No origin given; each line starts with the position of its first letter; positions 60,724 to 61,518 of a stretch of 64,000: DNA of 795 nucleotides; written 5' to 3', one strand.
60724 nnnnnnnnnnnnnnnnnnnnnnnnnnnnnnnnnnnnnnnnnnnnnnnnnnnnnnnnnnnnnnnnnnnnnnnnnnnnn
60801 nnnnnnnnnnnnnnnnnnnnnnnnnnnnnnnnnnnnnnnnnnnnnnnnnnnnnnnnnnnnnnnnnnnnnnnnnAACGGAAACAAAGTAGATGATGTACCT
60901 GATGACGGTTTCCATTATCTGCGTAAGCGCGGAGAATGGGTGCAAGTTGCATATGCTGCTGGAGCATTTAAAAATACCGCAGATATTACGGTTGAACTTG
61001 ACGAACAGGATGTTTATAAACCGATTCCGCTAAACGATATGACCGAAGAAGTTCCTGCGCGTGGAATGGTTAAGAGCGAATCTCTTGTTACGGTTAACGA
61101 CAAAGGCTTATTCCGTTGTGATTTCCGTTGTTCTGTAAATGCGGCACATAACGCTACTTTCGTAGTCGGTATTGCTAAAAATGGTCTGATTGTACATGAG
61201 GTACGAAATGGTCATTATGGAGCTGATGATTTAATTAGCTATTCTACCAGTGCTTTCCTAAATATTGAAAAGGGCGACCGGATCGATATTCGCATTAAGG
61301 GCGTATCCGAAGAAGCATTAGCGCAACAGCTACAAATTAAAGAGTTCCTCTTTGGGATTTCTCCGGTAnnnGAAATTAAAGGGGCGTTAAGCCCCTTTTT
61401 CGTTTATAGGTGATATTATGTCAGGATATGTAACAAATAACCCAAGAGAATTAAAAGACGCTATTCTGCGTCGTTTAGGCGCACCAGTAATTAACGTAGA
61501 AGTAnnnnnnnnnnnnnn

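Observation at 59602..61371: Fibritin with an internal foldon-like motif and an extra C-terminal C1q/TNF-like domain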

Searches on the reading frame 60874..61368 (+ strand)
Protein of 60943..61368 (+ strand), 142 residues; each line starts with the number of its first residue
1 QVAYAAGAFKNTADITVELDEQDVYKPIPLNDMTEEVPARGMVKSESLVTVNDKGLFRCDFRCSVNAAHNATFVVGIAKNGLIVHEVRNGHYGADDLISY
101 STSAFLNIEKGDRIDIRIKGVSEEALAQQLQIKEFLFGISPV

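Call 5: search_protein_families(library=phrogs, proteins=[window:60943-61368:+], max_evalue=0.1)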
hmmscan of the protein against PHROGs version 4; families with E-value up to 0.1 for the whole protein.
window:60943-61368:+ (142 aa): 1 family
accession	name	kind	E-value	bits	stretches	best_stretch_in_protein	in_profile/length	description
phrog_1056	-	tail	1.3e-05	25.1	1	15-134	462-574/582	fibritin neck whisker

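Call 7: search_solved_structures(query=window:60967-61368:+, max_evalue=10, show_alignments=2)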
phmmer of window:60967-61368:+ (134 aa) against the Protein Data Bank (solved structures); distinct sequences matched with E-value up to 10: 0.

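Call 12: find_homologous_proteins(query=window:60943-61368:+, max_evalue=0.001)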
Query window:60943-61368:+ (142 aa): 2 proteins with E <= 0.001 among 18 candidates.
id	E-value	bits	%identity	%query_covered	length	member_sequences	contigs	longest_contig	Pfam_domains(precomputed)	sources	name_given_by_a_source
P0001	3.1e-55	204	88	77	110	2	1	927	-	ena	-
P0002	7.1e-47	177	77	77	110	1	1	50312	-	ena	-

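Call 14: search_dna_similar(query=window:60943-61368:+, collection=phages, mode=protein, max_rows=60, rows=spread, max_evalue=0.01)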
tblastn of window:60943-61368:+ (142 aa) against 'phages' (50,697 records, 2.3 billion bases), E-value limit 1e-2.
Records with a match: 59; places in all: 59; records where one place covers at least 80% of the query: 59.
Best place of each record, by identity: >=99% 7; 95-99% 1; 90-95% 11; 80-90% 38; <60% 2.
By first word of the organism name: Escherichia 45; Enterobacteria 5; Shigella 4; Krischvirus 2; Serratia 2; Phage 1.
By host as written in the record: Escherichia coli 17; - 9; Escherichia coli str. K-12 substr. MG1655 6; Escherichia coli B 4; Escherichia coli K12 2; Escherichia coli O157:H7 2; Escherichia coli K-12 MG1655 2; Escherichia coli K-12 (F+) 2; and 14 more.
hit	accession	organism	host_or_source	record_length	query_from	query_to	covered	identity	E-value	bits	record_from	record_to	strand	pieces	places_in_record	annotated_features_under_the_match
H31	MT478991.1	Escherichia phage vB_EcoM_011D4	Escherichia coli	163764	1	142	100%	100.0%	2e-91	294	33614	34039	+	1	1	neck whiskers protein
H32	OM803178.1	Phage ELT4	-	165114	1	142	100%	100.0%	2e-91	294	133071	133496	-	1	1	neck whiskers protein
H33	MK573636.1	Escherichia phage vB_EcoM_PHB13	Escherichia coli O157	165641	1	142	100%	100.0%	2e-91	294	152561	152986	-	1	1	neck whiskers protein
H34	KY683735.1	Escherichia phage ECD7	Escherichia coli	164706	1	142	100%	100.0%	2e-91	294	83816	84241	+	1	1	wac: fibritin neck whiskers protein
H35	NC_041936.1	Escherichia phage ECD7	Escherichia coli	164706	1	142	100%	100.0%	2e-91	294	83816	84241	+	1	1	wac: fibritin neck whisker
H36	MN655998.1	Escherichia phage E26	enterotoxigenic Escherichia coli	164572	1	142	100%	100.0%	2e-91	294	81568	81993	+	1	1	fibritin neck whiskers protein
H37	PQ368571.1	Escherichia phage ELT3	Escherichia coli str. K-12 substr. ...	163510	1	142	100%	99.3%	2e-90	291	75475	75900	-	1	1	neck whiskers protein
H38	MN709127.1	Escherichia phage Ec_Makalu_002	Escherichia coli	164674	1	142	100%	96.5%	2e-86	280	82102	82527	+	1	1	fibritin neck whiskers protein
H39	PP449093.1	Escherichia coli phage phiS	Escherichia coli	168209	1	142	100%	93.7%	6e-85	276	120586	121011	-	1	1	fibritin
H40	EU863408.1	Escherichia phage JSE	Escherichia coli K12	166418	1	142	100%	93.7%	6e-85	276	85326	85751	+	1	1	wac: fibritin neck whiskers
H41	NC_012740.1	Escherichia phage JSE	Escherichia coli K12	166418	1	142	100%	93.7%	6e-85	276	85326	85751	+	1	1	wac: fibritin neck whisker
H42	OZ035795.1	Krischvirus LF73P4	-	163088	1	142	100%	92.3%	6e-83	270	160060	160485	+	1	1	record has no annotation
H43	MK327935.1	Escherichia phage vB_EcoM_G2494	Escherichia coli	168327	1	142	100%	91.5%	9e-83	269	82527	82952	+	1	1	putative fibritin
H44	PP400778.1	Escherichia phage FL15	Escherichia coli str. K-12 substr. ...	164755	1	142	100%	91.5%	1e-82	269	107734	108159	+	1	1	hypothetical protein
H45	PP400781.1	Escherichia phage FL20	Escherichia coli str. K-12 substr. ...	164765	1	142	100%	91.5%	1e-82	269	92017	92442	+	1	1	rasttk_feature_annotation_tool=annotate_proteins_si milarity; ... (x2) | hypothetical protein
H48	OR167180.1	Escherichia phage MIZ4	Escherichia coli B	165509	1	142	100%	90.8%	2e-82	268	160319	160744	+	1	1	fibritin neck whisker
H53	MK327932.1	Escherichia phage vB_EcoM_G2248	Escherichia coli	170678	1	142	100%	86.6%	9e-77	252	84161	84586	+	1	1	hypothetical protein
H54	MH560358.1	Escherichia virus KFS-EC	Escherichia coli O157:H7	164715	1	142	100%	86.6%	9e-77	252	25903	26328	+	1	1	fibritin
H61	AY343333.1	Escherichia phage RB49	-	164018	1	142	100%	82.4%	1e-73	243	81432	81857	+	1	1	wac: fibritin neck whiskers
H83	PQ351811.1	Shigella phage SSG23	Shigella sonnei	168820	1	142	100%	80.3%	1e-71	237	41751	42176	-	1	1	fibritin neck whisker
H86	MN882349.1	Escherichia phage Ec_Makalu_003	Escherichia coli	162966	1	142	100%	80.3%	9e-71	235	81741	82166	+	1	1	fibritin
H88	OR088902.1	Serratia phage 92A1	Serratia sp. c4_92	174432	1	142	100%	25.9%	7e-4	44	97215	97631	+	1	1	fibritin neck whisker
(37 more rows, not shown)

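Call 21: search_protein_representatives(protein=window:60943-61368:+)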
Query: 142 residues. Proteins with E-value up to 0.001 (for the whole library): 3; up to 1e-10: 1; up to 1e-30: 1. The best 3 are listed.
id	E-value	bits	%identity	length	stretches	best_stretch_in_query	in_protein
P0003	5.2e-68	243.4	82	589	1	1-142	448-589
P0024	2.3e-10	56.9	22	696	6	36-114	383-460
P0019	7.5e-08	48.8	32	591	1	1-130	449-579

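Call 25: predict_structure(alignment_id=A1)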
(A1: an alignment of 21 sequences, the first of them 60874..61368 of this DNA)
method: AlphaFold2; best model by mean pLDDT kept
length: 165 residues; sequences in the alignment: 21
mean_pLDDT: 84.9   pTM: 0.77
mean pLDDT of the five models: 84.9, 84.6, 81.3, 73.8, 67.9
residues with pLDDT >= 90: 100; 70-90: 39; 50-70: 18; < 50: 8
segments of 3 or more residues with pLDDT < 50: 1-4
pLDDT, mean of each block of 10 residues (from residue 1): 51 54 66 91 94 87 85 92 93 91 96 82 93 96 94 92 90
secondary structure, 60 per line:
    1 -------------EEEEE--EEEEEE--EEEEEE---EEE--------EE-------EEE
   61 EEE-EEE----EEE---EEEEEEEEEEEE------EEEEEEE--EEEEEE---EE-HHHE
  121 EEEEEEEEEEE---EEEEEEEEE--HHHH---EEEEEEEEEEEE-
elements in order: E14-18 E21-26 E29-34 E38-40 E58-63 E65-67 E72-74 E78-89 E96-102 E105-110 E120-131 E135-143 H146-149 E153-164

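Call 31: fold_search(model_id=the predicted structure, library=viral)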
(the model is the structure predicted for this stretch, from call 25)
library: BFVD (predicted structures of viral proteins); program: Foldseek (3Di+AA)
matches with E <= 10: 1925; with E <= 0.001: 485
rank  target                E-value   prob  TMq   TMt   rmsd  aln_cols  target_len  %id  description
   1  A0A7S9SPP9            5.3e-11  1.00  0.77  0.23   3.8       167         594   24  (no name in the UniProt tables at hand)
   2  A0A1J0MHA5            9.2e-10  1.00  0.73  0.75   3.1       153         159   24  Uncharacterized protein [Klebsiella phage KPV15]
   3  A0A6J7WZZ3            4.0e-09  1.00  0.63  0.11   6.2       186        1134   14  Uncharacterized protein [uncultured Caudovirales phage]
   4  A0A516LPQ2            7.0e-09  1.00  0.67  0.17   4.9       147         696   14  (no name in the UniProt tables at hand)
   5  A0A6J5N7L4            7.4e-09  1.00  0.62  0.52  10.8       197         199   13  Uncharacterized protein [uncultured Caudovirales phage]
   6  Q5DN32                8.2e-09  1.00  0.69  0.21   2.9       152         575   15  Gp73 [Alphaproteobacteria phage PhiJL001]
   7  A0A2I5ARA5            8.6e-09  1.00  0.69  0.64   2.8       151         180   16  (no name in the UniProt tables at hand)
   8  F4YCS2                1.0e-08  1.00  0.73  0.61   2.7       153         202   17  (no name in the UniProt tables at hand)
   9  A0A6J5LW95            1.1e-08  1.00  0.65  0.53   7.3       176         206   15  Uncharacterized protein [uncultured Caudovirales phage]
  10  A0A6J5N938            1.4e-08  1.00  0.62  0.09   9.4       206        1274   12  Trimeric autotransporter adhesin YadA-like head domain-containing protein [uncultured Caudovirales phage]
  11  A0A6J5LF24            1.4e-08  1.00  0.57  0.26  11.7       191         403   14  Uncharacterized protein [uncultured Caudovirales phage]
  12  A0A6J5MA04            1.5e-08  1.00  0.64  0.14   9.9       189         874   14  Collagen triple helix repeat [uncultured Caudovirales phage]
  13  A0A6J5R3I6            1.5e-08  1.00  0.55  0.31   9.9       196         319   13  Uncharacterized protein [uncultured Caudovirales phage]
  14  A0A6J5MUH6            1.7e-08  1.00  0.68  0.23   2.4       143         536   15  Uncharacterized protein [uncultured Caudovirales phage]
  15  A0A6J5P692            1.7e-08  1.00  0.61  0.52  11.6       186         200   12  Collagen triple helix repeat [uncultured Caudovirales phage]
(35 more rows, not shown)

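Call 44: search_protein_families(library=pfam, proteins=[window:60943-61368:+], max_evalue=1)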
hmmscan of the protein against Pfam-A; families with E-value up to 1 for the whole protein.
window:60943-61368:+ (142 aa): 2 families
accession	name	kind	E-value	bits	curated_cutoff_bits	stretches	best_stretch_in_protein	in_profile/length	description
PF18573.7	BclA_C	-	0.0018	18.6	38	1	10-126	4-113/128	BclA C-terminal domain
PF00381.24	PTS-HPr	-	0.21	12.1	23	1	106-130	51-75/81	PTS HPr component phosphorylation site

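Call 48: search_solved_structures(query=A2, max_evalue=10, show_alignments=2)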
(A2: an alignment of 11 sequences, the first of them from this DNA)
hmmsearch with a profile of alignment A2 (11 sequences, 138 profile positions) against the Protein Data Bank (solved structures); distinct sequences matched with E-value up to 10: 0.

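Call 49: get_annotated_region(hit=H61, flank=2500)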
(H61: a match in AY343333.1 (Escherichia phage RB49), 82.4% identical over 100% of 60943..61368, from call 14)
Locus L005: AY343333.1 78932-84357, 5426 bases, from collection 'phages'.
description: Enterobacteria phage RB49, complete genome.
organism: Escherichia phage RB49 (NCBI taxid 50948)
taxonomy: Viruses; Duplodnaviria; Heunggongvirae; Uroviricota; Caudoviricetes; Straboviridae; Krischvirus; Krischvirus RB49
host: -; source: -; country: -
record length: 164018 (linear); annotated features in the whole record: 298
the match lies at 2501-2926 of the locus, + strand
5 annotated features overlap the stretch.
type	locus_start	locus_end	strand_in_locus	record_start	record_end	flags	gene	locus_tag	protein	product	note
CDS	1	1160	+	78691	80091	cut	12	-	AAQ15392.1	gp12 Short tail fibers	responsible for irreversible adsorption to host cells; can be added after phage completion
CDS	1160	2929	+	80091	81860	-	wac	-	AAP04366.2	fibritin neck whiskers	whisker fibers at base of head; aids in long tail fiber attachment; structural fibrous protein; forms collar fibers of ...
CDS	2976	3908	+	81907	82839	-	13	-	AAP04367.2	neck protein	-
CDS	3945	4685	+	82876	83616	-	14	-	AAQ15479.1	neck protein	-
CDS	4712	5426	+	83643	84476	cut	15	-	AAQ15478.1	tail sheath stabilizer and completion protein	connector protein to gp3 and/or gp19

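Call 50: get_annotated_region(hit=H40, flank=2500)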
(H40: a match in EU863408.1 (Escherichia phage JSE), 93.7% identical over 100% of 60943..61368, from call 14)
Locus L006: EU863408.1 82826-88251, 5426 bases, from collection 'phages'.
description: Enterobacteria phage JSE, complete genome.
organism: Escherichia phage JSE (NCBI taxid 576789)
taxonomy: Viruses; Duplodnaviria; Heunggongvirae; Uroviricota; Caudoviricetes; Straboviridae; Krischvirus; Krischvirus jse
host: Escherichia coli K12; source: -; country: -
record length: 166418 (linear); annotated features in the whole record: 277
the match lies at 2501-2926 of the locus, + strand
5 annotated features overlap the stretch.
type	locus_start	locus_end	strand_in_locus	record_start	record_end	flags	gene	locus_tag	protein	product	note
CDS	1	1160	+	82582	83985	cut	-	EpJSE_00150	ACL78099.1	gp12 Short tail fibers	-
CDS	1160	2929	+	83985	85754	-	wac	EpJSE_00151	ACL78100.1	fibritin neck whiskers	-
CDS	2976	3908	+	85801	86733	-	-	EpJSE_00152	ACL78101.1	neck protein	-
CDS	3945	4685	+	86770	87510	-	-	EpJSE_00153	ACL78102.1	neck protein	-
CDS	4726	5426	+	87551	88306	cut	-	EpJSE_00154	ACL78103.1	Homing endonuclease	-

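Call 51: get_annotated_region(hit=H54, flank=2500)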
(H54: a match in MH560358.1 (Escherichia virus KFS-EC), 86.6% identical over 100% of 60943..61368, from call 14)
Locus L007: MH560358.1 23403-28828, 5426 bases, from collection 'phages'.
description: Escherichia virus KFS-EC, complete genome.
organism: Escherichia virus KFS-EC (NCBI taxid 2250214)
taxonomy: Viruses; Duplodnaviria; Heunggongvirae; Uroviricota; Caudoviricetes; Straboviridae; Krischvirus; Krischvirus kfsec
host: Escherichia coli O157:H7; source: wastewater; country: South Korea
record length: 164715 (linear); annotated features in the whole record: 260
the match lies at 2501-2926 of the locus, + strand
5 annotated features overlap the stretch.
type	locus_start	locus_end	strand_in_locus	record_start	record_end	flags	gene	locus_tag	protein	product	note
CDS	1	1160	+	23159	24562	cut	-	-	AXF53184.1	short tail fiber protein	Short tail fiber protein gp12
CDS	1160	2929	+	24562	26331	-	-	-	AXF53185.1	fibritin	wac#gene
CDS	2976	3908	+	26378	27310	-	-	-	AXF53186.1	neck protein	Neck protein gp13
CDS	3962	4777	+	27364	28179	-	-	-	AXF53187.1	hypothetical protein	-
CDS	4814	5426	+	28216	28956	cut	-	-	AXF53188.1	neck protein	Neck protein gp14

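Call 52: get_annotated_region(hit=H48, flank=2500)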
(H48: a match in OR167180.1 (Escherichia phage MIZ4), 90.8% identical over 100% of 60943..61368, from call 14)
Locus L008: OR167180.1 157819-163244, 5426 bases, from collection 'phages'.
description: Escherichia phage MIZ4, complete genome.
organism: Escherichia phage MIZ4 (NCBI taxid 3138943)
taxonomy: Viruses; Duplodnaviria; Heunggongvirae; Uroviricota; Caudoviricetes; Straboviridae; Krischvirus
host: Escherichia coli B; source: -; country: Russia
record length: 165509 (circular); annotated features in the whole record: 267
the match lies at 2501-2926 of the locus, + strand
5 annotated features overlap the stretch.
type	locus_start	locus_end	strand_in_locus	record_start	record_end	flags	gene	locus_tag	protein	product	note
CDS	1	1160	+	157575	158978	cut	-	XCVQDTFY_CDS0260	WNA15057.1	tail collar fiber protein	-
CDS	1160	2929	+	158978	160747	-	-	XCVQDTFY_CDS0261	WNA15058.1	fibritin neck whisker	-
CDS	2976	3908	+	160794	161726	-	-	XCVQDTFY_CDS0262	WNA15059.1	head-tail adaptor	head-tail adaptor Ad2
CDS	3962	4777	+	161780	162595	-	-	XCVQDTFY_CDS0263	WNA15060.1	homing endonuclease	-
CDS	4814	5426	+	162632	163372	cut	-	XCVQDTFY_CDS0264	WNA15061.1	head closure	head closure Hc2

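Call 53: get_annotated_region(hit=H53, flank=2500)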
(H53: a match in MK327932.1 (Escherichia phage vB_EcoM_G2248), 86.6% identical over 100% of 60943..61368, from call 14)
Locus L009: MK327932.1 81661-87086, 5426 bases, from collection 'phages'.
description: Escherichia phage vB_EcoM_G2248, complete genome.
organism: Escherichia phage vB_EcoM_G2248 (NCBI taxid 2502410)
taxonomy: Viruses; Duplodnaviria; Heunggongvirae; Uroviricota; Caudoviricetes; Straboviridae; Krischvirus
host: Escherichia coli; source: manure; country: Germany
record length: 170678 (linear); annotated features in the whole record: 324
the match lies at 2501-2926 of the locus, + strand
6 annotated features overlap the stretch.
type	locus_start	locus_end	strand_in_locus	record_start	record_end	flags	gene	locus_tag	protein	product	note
CDS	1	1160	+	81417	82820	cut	-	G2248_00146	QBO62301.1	putative long tail fiber, proximal subunit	-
CDS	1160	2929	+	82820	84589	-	-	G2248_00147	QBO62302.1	hypothetical protein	-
regulatory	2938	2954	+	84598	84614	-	-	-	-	terminator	putative transcriptional terminator, -11.90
CDS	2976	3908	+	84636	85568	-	-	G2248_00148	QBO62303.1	putative neck protein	-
CDS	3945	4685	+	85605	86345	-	-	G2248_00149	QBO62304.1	putative neck protein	-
CDS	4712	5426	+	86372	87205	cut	-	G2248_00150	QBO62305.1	putative tail sheath stabilizer and completion protein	-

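Call 54: get_annotated_region(hit=H83, flank=2500)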
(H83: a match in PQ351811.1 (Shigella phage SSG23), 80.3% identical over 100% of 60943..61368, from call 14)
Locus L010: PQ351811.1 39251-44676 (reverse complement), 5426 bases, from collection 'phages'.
description: Shigella phage SSG23, complete genome.
organism: Shigella phage SSG23 (NCBI taxid 3350104)
taxonomy: Viruses; Duplodnaviria; Heunggongvirae; Uroviricota; Caudoviricetes; Straboviridae; Krischvirus
host: Shigella sonnei; source: -; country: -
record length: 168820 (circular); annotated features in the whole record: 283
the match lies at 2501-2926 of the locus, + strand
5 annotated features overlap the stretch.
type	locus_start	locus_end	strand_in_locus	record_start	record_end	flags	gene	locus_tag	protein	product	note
CDS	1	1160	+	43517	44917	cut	-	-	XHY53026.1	tail collar fiber protein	-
CDS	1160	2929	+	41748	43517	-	-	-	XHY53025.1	fibritin neck whisker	-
CDS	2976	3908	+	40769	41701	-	-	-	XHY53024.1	head-tail adaptor Ad2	-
CDS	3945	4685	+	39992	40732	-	-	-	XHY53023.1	head closure Hc2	-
CDS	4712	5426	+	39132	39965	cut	-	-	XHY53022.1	tail sheath stabilizer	-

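Call 55: get_annotated_region(hit=H86, flank=2500)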
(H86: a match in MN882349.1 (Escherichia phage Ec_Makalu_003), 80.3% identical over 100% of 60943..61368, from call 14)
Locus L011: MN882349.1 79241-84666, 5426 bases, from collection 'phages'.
description: Escherichia phage Ec_Makalu_003, complete genome.
organism: Escherichia phage Ec_Makalu_003 (NCBI taxid 2704944)
taxonomy: Viruses; Duplodnaviria; Heunggongvirae; Uroviricota; Caudoviricetes; Straboviridae; Krischvirus; Krischvirus gec3s
host: Escherichia coli; source: sewage; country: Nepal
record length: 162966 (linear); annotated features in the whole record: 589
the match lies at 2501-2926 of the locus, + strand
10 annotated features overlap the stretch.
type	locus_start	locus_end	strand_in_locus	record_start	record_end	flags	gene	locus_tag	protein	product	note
CDS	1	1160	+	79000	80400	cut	-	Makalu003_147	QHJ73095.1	short tail fibers protein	-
regulatory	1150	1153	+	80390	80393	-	-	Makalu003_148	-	ribosome_binding_site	-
CDS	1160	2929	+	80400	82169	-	-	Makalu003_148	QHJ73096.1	fibritin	-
regulatory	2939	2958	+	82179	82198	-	-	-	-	terminator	-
regulatory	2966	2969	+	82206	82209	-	-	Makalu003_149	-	ribosome_binding_site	-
CDS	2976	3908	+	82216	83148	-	-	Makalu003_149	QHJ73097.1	neck protein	-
regulatory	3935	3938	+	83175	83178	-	-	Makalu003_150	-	ribosome_binding_site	-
CDS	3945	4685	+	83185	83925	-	-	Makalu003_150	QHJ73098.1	neck protein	-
regulatory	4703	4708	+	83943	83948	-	-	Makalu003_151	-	ribosome_binding_site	-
CDS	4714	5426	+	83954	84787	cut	-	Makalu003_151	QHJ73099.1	tail sheath stabilizer and completion protein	-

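Call 56: get_annotated_region(hit=H88, flank=2500)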
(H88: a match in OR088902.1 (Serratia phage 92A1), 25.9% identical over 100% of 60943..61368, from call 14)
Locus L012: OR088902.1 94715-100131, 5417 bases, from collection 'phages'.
description: Serratia phage 92A1, complete genome.
organism: Serratia phage 92A1 (NCBI taxid 3053732)
taxonomy: Viruses; Duplodnaviria; Heunggongvirae; Uroviricota; Caudoviricetes; Straboviridae
host: Serratia sp. c4_92; source: washed rind cheese; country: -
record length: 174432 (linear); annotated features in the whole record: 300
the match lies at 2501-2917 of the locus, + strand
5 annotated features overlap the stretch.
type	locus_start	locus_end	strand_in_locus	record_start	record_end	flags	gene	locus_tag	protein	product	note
CDS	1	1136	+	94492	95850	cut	-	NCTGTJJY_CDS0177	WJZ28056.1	tail collar fiber protein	-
CDS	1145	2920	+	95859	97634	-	-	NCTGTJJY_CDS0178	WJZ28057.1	fibritin neck whisker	-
CDS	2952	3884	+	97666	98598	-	-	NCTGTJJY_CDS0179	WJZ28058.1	head-tail adaptor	head-tail adaptor Ad2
CDS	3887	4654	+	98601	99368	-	-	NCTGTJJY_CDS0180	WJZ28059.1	head closure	head closure Hc2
CDS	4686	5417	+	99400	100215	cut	-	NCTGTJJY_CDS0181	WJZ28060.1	tail sheath stabilizer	-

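Call 83: find_encoding_contigs(protein=P0002, flank=4000, max_places=3)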
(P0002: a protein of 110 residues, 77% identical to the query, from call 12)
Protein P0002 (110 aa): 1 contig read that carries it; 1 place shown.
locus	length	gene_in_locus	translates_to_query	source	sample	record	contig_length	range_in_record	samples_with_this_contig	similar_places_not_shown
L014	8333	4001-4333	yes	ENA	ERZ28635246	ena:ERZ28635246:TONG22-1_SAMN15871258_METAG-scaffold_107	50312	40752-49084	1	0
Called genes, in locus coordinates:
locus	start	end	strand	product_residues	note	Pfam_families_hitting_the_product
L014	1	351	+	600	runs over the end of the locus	PF07880:T4_gp9_10_N, PF23618:T4_gp9_10_C (weak), PF22670:Gp10_D3, PF21939:Gp10_C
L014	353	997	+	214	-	PF08677:GP11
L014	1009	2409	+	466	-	PF07484:Collar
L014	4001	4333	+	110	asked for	-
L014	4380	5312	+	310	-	PF26809:Phage_T4_gp13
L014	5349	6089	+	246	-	PF11649:T4_neck-protein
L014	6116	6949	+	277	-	PF16724:T4-gp15_tss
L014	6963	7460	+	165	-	PF11053:DNA_Packaging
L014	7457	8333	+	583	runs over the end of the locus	PF03237:Terminase_6N, PF05367:Phage_endo_I (weak), PF08722:Tn7_TnsA-like_N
